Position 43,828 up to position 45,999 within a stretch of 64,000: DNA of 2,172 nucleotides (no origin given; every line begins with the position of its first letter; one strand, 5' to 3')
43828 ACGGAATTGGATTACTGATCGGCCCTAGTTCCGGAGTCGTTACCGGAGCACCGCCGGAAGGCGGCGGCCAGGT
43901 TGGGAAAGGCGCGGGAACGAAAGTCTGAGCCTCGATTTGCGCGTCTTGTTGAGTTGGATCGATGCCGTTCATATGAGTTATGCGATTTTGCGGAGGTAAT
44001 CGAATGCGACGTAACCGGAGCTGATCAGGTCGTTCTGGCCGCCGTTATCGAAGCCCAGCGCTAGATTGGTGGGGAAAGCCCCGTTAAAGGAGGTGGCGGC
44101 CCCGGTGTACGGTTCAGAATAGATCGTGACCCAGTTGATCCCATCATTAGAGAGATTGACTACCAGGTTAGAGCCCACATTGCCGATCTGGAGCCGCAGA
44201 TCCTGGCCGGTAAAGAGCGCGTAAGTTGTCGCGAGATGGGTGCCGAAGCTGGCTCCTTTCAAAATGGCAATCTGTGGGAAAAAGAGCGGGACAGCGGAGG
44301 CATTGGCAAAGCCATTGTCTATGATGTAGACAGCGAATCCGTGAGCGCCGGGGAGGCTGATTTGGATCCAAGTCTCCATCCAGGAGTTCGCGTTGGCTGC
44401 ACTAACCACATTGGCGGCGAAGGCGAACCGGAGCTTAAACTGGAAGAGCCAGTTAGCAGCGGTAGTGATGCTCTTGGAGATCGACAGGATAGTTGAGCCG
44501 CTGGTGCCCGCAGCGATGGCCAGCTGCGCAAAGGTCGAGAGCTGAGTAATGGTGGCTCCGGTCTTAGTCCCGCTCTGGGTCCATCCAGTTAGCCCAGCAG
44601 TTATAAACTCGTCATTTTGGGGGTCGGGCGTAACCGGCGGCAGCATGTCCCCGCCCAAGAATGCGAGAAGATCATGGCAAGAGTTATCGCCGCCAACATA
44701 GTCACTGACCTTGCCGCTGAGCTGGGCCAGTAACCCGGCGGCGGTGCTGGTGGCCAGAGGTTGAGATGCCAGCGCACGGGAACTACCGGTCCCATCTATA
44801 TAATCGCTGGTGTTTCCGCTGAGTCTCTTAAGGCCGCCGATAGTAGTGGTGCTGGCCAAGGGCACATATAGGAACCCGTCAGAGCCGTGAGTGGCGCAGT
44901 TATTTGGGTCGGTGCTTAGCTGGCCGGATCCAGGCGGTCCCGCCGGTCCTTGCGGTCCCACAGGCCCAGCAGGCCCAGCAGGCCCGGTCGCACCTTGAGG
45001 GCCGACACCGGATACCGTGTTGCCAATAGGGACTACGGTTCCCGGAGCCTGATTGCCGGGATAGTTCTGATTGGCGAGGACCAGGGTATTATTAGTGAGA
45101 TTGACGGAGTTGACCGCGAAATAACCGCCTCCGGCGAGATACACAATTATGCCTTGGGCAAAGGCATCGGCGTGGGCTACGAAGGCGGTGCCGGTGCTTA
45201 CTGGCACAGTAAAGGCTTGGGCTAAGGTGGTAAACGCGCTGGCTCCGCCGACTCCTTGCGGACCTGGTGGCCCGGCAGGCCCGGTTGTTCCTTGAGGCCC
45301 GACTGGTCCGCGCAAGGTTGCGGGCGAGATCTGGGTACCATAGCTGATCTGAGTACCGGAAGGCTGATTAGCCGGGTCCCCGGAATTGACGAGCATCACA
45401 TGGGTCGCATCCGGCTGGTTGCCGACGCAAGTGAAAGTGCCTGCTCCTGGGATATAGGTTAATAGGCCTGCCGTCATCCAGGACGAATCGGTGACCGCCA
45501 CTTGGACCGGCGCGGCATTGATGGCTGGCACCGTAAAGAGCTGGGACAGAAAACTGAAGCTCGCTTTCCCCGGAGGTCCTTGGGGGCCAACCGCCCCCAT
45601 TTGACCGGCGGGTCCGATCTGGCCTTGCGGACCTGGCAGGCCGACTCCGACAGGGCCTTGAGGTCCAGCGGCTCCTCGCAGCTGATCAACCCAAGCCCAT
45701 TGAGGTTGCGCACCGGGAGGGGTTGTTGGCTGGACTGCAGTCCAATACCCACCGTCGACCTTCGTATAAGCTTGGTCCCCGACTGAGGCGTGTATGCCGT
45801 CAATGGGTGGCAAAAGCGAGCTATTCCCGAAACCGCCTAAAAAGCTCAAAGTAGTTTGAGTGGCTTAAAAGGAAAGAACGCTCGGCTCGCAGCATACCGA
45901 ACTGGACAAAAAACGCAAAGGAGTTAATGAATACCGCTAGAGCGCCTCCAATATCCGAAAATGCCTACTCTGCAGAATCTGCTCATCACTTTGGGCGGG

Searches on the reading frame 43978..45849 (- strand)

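Call 17: search_protein_families(library=phrogs, proteins=[window:43978-45849:-], max_evalue=0.001)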
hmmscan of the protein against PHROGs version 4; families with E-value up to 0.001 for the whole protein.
window:43978-45849:- (623 aa): 15 families
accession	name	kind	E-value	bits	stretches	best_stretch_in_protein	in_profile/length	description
phrog_5073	-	tail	7.6e-13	49.3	1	58-131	317-390/519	tail fiber protein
phrog_819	-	tail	2.6e-10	40.1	1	54-216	625-746/1024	tail protein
phrog_8745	-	tail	8.7e-10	37.5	1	58-204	1412-1484/1803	tail fiber protein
phrog_10972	-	tail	7.3e-09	36.5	0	283-308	166-191/343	tail fiber protein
phrog_1806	-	tail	3.4e-07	30.8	0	163-205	122-163/276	collagen like minor tail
phrog_18350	-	tail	7.1e-07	30.2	1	55-101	156-203/253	tail fiber protein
phrog_22681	-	DNA, RNA and nucleotide metabolism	2.7e-06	28.4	0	283-308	108-133/157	DNA polymerase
phrog_16032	-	unknown function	8.5e-06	26.4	0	57-97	56-269/331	-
phrog_6320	-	tail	2.3e-05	24.4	0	58-95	82-210/745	tail fiber protein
phrog_3449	-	tail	2.8e-05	23.6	0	177-215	41-78/549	tail collar protein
phrog_366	-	tail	4e-05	24.2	0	57-96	340-380/474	tail fiber protein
phrog_4013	-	unknown function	6e-05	22.9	1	176-310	7-145/659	-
phrog_3904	-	tail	6.8e-05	22.3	1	27-316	650-900/1086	tail fiber protein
phrog_14726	-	tail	0.00038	20.3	0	17-115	148-237/537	tail fiber protein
phrog_34916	-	tail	0.00093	20.3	0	283-317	36-70/124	tail fiber protein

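Call 19: search_protein_families(library=pfam, proteins=[window:43978-45849:-], max_evalue=0.001)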
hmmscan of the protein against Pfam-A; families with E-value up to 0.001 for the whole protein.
window:43978-45849:- (623 aa): 1 family
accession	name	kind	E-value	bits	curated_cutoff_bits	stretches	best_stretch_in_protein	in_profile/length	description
PF01391.23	Collagen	-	1.6e-09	37.8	27.2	0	59-95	7-53/60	Collagen triple helix repeat (20 copies)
